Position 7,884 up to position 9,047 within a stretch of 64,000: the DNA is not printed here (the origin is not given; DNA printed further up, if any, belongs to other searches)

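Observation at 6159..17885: Complete PEP-CTERM/exosortase protein-sorting locus with a PrsK/PrsR two-component system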

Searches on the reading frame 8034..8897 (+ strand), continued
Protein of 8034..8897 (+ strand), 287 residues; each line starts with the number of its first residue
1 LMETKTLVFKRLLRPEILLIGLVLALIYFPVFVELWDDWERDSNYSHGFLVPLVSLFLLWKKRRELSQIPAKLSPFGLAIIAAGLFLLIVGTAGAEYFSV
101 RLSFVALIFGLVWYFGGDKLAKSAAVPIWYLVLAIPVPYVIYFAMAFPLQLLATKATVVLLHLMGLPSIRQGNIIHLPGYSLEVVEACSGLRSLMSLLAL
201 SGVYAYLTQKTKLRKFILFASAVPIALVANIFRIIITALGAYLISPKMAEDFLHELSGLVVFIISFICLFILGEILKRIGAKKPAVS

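Call 45: search_protein_families(library=ncbifam, proteins=[L088:15673-17760:+, L088:17788-19149:+, L088:10001-10852:+], max_evalue=1e-30)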
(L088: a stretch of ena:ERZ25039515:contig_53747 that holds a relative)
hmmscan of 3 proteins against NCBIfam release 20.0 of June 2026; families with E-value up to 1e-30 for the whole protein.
L088:15673-17760:+ (695 aa): 2 families
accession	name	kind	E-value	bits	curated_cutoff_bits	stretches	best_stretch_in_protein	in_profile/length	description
TIGR02916.1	PEP_his_kin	equivalog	1.4e-104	351.1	300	1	69-694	57-679/679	XrtA/PEP-CTERM system histidine kinase PrsK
NF008468.0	PRK11360.1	equivalog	4.1e-35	121.2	646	1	482-694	395-607/616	two-component system sensor histidine kinase AtoS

L088:17788-19149:+ (453 aa): 24 families
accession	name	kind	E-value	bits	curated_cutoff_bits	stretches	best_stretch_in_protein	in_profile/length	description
TIGR02915.1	PEP_resp_reg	equivalog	1.5e-174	581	502.6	1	6-447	1-444/445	PEP-CTERM-box response regulator transcription factor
NF008469.0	PRK11361.1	equivalog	7.3e-122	407.4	714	1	3-445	4-454/461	acetoacetate metabolism transcriptional regulator AtoC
TIGR01818.1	ntrC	equivalog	1.7e-119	399.6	558.6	1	6-397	1-387/463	nitrogen regulation protein NR(I)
NF041946.1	LuxO_transreg_Vib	equivalog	7.1e-110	367.9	800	1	27-445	21-460/463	quorum-sensing sigma-54 dependent transcriptional regulator LuxO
TIGR01817.1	nifA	equivalog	4.1e-108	362.5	528.85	1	128-407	181-454/534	nif-specific transcriptional activator NifA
NF041552.1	TF_PrdR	equivalog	1.4e-107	360.4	795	1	133-446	256-577/577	sigma-54 dependent transcriptional regulator PrdR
NF051870.1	NAssimRespRegNtrX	equivalog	5.6e-107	358.4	600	1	5-439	3-444/452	nitrogen assimilation response regulator NtrX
NF003451.0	PRK05022.1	equivalog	1.8e-100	337.1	476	1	118-447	159-510/512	nitric oxide reductase transcriptional regulator NorR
NF011695.0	PRK15115.1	equivalog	2.4e-99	333.1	763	1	4-447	7-438/445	two-component system response regulator GlrR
NF007689.0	PRK10365.1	equivalog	2.8e-98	329.6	760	1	3-439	5-436/441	sigma-54-dependent response regulator transcription factor ZraR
NF008176.1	PRK10923.1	equivalog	7.7e-98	328.1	620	1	1-397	1-391/469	nitrogen regulation protein NR(I)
NF049963.1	RespRegFlgRCampy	domain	1.8e-97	326.9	750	1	6-446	3-428/429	fla regulon two-component system response regulator FlgR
NF050807.1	TransRegFlbDCaul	equivalog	2.3e-89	300.3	750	1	17-402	15-376/454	sigma-54-dependent transcriptional regulator FlbD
NF038308.1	RNA_repair_RtcR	equivalog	1e-87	295.2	650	1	121-390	157-435/530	RNA repair transcriptional activator RtcR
TIGR02329.1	propionate_PrpR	equivalog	1.1e-87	294.8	499.2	1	140-441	208-523/526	propionate catabolism operon regulatory protein PrpR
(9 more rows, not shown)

L088:10001-10852:+ (283 aa): 6 families
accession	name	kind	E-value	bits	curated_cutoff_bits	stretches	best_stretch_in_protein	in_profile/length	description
NF038142.1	exosort_XrtW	exception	2.4e-64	217.5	425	1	16-277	5-267/494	exosortase W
TIGR03109.2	exosort_XrtA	exception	5.9e-63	212.7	208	1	17-273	4-257/261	exosortase A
TIGR02602.1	8TM_EpsH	subfamily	8e-62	208.9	105.55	1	36-273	2-238/241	exosortase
TIGR04152.1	exosort_VPLPA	exception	3.7e-59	201.1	400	1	36-281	2-248/486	VPLPA-CTERM-specific exosortase XrtD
NF035943.2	exosort_XrtV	exception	2.5e-46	158.1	313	1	17-276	6-267/270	exosortase V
TIGR03113.1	exosort_XrtB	exception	6.2e-36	124.4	275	1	21-277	6-266/268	exosortase B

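Call 65: search_protein_families(library=pfam, proteins=[L088:8540-9520:+], max_evalue=0.001)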
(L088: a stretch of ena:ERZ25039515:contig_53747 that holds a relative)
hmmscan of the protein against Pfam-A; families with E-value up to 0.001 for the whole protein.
L088:8540-9520:+ (326 aa): 5 families
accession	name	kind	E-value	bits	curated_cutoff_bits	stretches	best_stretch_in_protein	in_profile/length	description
PF11751.14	PorP_SprF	-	5.7e-09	36.3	22.3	1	105-318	49-273/273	Type IX secretion system membrane protein PorP/SprF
PF19572.5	PorV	-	2.4e-08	34.3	27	1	46-236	10-224/243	Type IX secretion system protein PorV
PF03687.19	UPF0164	-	3.9e-08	32.9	21.4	1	51-171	43-161/325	Uncharacterised protein family (UPF0164)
PF03349.22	Toluene_X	-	6.8e-06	25.2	29.7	0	60-93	20-56/421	Outer membrane protein transport protein (OMPP1/FadL/TodX)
PF13505.12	OMP_b-brl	-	0.00079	20.1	28.7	1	120-293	20-175/175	Outer membrane protein beta-barrel domain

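Call 71: find_encoding_contigs(protein=P0090, flank=10000, max_places=2)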
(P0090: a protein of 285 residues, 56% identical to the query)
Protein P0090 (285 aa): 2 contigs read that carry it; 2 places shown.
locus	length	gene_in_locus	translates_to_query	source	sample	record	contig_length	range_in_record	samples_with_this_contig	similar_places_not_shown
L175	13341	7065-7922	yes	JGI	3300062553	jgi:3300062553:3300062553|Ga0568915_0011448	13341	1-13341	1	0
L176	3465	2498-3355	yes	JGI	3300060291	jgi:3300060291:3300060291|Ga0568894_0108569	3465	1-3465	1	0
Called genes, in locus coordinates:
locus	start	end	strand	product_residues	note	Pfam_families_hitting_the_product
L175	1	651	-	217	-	?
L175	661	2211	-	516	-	PF00982:Glyco_transf_20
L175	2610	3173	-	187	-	PF13489:Methyltransf_23, PF13847:Methyltransf_31 (weak), PF08241:Methyltransf_11, PF08242:Methyltransf_12, PF13649:Methyltransf_25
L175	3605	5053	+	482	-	PF07690:MFS_1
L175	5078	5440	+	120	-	PF00892:EamA (weak), PF10639:TMEM234 (faint), PF00893:Multi_Drug_Res (weak)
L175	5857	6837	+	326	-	PF03687:UPF0164, PF19572:PorV, PF03349:Toluene_X (faint), PF11751:PorP_SprF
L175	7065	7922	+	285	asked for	PF09721:Exosortase_EpsH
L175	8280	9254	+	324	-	PF02397:Bac_transf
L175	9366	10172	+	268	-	PF08308:PEGA, PF18935:DUF5683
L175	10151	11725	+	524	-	PF25788:Ig_Rha78A_N (faint), PF00041:fn3 (weak)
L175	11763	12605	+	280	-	-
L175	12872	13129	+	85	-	-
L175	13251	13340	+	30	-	?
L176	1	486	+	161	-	?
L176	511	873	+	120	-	PF00892:EamA (weak), PF10639:TMEM234 (faint), PF00893:Multi_Drug_Res (weak)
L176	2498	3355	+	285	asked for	PF09721:Exosortase_EpsH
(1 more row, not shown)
